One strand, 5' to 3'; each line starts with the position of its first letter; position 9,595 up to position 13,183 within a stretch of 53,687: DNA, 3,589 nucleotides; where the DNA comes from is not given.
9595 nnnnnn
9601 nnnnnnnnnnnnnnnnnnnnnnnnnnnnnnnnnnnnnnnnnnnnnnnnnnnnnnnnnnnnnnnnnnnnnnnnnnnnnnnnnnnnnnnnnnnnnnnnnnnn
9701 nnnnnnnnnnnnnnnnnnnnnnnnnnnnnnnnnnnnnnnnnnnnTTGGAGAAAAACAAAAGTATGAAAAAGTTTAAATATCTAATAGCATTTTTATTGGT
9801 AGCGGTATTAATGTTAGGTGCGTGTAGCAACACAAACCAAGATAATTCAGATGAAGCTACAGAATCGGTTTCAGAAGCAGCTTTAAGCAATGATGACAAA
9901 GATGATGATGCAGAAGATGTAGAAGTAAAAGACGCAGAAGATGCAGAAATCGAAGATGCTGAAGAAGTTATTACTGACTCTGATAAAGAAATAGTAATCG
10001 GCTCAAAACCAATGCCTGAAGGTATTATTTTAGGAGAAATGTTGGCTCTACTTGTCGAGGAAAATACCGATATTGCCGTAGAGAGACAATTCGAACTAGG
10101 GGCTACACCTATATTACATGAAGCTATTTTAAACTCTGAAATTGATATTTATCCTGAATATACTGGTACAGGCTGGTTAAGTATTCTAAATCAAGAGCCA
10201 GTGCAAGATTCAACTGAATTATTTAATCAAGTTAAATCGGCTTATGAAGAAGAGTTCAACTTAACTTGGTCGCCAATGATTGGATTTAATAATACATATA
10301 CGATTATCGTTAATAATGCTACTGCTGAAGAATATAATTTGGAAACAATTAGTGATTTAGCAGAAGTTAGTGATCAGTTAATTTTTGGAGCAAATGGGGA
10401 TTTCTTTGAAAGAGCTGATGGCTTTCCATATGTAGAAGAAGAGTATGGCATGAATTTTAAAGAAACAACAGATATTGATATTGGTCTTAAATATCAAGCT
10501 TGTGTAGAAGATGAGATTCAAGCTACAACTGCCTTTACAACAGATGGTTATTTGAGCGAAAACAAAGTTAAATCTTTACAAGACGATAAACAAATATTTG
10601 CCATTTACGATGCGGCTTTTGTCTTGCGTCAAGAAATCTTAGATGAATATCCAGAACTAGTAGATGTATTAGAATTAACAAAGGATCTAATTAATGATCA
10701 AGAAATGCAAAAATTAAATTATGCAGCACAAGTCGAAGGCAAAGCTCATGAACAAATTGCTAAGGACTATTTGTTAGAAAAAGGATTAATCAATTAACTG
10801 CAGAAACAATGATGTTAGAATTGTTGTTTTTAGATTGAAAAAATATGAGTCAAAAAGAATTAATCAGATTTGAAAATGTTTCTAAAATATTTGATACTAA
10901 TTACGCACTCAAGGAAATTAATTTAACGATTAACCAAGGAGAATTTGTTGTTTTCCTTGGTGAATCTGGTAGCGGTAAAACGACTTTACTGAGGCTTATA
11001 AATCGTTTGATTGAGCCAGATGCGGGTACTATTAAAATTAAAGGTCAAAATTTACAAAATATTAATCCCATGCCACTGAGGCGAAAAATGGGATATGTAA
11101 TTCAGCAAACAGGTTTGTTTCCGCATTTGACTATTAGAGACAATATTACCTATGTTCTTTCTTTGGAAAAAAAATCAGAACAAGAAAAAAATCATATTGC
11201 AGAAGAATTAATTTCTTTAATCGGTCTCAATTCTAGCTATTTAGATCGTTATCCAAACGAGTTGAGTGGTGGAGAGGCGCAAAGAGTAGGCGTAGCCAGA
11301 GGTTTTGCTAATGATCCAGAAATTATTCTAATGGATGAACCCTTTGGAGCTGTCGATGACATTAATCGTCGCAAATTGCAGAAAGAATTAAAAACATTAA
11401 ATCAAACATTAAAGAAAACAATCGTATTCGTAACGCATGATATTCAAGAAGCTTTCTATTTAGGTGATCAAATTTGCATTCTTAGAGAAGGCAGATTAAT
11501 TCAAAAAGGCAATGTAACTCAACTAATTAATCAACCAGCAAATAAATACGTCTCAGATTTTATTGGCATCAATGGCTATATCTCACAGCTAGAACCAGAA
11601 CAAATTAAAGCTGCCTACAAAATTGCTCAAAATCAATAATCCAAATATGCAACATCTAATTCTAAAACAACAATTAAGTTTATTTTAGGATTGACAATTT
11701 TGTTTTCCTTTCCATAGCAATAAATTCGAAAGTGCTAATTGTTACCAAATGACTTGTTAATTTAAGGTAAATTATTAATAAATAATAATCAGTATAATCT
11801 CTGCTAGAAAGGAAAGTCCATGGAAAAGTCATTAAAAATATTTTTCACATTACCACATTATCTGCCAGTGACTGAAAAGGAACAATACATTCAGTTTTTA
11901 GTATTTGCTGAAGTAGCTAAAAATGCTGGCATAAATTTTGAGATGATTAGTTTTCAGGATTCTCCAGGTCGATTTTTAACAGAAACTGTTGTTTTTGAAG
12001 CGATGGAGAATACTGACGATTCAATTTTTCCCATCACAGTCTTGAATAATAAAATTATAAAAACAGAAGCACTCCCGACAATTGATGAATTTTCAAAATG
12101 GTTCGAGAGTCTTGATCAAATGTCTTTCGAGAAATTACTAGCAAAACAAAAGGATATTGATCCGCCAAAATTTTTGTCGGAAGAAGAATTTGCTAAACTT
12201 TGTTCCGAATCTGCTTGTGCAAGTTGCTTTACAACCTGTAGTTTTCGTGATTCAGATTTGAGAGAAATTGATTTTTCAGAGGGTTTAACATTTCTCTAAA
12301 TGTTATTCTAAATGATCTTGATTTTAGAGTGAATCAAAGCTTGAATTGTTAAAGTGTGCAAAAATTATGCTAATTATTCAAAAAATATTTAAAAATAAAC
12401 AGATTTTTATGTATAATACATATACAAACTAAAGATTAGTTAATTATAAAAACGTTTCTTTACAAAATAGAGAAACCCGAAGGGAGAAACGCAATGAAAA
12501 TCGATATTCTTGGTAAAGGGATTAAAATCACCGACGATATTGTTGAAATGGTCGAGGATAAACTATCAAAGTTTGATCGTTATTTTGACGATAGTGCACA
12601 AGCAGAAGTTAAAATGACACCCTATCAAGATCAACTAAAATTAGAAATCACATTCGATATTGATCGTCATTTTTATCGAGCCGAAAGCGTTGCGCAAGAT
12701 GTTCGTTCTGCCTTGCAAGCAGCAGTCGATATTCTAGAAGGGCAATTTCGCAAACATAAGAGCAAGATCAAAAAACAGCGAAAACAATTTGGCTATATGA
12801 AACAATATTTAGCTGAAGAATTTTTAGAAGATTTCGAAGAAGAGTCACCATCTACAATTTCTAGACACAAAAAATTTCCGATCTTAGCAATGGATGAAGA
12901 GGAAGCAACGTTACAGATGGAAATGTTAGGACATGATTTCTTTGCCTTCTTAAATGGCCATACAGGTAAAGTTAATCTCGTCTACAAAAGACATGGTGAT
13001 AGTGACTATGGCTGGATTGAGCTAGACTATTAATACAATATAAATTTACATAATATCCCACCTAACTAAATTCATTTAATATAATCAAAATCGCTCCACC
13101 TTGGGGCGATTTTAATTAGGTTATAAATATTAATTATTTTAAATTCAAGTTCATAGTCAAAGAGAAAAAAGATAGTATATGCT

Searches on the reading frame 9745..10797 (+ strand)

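Call 66: search_protein_families(library=pfam, proteins=[window:9745-10797:+], max_evalue=0.001)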
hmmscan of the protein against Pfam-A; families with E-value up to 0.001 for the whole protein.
window:9745-10797:+ (350 aa): 1 family
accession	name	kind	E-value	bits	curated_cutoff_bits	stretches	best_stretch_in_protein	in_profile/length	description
PF04069.17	OpuAC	-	1.4e-57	195.7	21.2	1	81-343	1-255/257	Substrate binding domain of ABC-type glycine betaine transport system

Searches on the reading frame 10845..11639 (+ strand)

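Call 66: search_protein_families(library=pfam, proteins=[window:10845-11639:+], max_evalue=0.001)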
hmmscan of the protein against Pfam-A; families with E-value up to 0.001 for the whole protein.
window:10845-11639:+ (264 aa): 4 families
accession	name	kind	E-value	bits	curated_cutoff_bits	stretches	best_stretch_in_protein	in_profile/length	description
PF00005.33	ABC_tran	-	6.6e-37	127.6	25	1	22-167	1-136/137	ABC transporter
PF20720.3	nSTAND3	-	4.9e-05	23.5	27.2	0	21-56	6-42/155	Novel STAND NTPase 3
PF13191.12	AAA_16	-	0.00015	22.7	32.6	1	31-98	23-85/167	AAA ATPase domain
PF13401.12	AAA_22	-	0.0002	22.1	27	1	32-81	5-53/130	AAA domain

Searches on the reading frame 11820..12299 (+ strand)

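Call 79: search_protein_families(library=pfam, proteins=[window:11820-12299:+], max_evalue=0.001)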
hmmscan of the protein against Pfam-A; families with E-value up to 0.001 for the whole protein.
window:11820-12299:+ (159 aa): 1 family
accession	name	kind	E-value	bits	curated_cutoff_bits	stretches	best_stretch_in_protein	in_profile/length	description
PF06953.17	ArsD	-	6.3e-09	36.6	27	1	24-129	27-117/123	Arsenical resistance operon protein ArsD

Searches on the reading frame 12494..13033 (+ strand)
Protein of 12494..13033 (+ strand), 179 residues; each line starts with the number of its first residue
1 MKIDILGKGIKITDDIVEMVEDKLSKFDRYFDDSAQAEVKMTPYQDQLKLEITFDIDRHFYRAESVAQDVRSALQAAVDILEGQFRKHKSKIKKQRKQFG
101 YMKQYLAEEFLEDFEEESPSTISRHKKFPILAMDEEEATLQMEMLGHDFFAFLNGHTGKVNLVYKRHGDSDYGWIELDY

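Call 79: search_protein_families(library=pfam, proteins=[window:12494-13033:+], max_evalue=0.001)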
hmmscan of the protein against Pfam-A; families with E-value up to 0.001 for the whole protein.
window:12494-13033:+ (179 aa): 2 families
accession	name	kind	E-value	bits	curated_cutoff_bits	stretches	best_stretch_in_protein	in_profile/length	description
PF16321.10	Ribosom_S30AE_C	-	1.1e-19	70.3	25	1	119-173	3-56/57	Sigma 54 modulation/S30EA ribosomal protein C terminus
PF02482.25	Ribosomal_S30AE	-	1.6e-16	61.2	23.7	1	3-93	1-88/88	Sigma 54 modulation protein / S30EA ribosomal protein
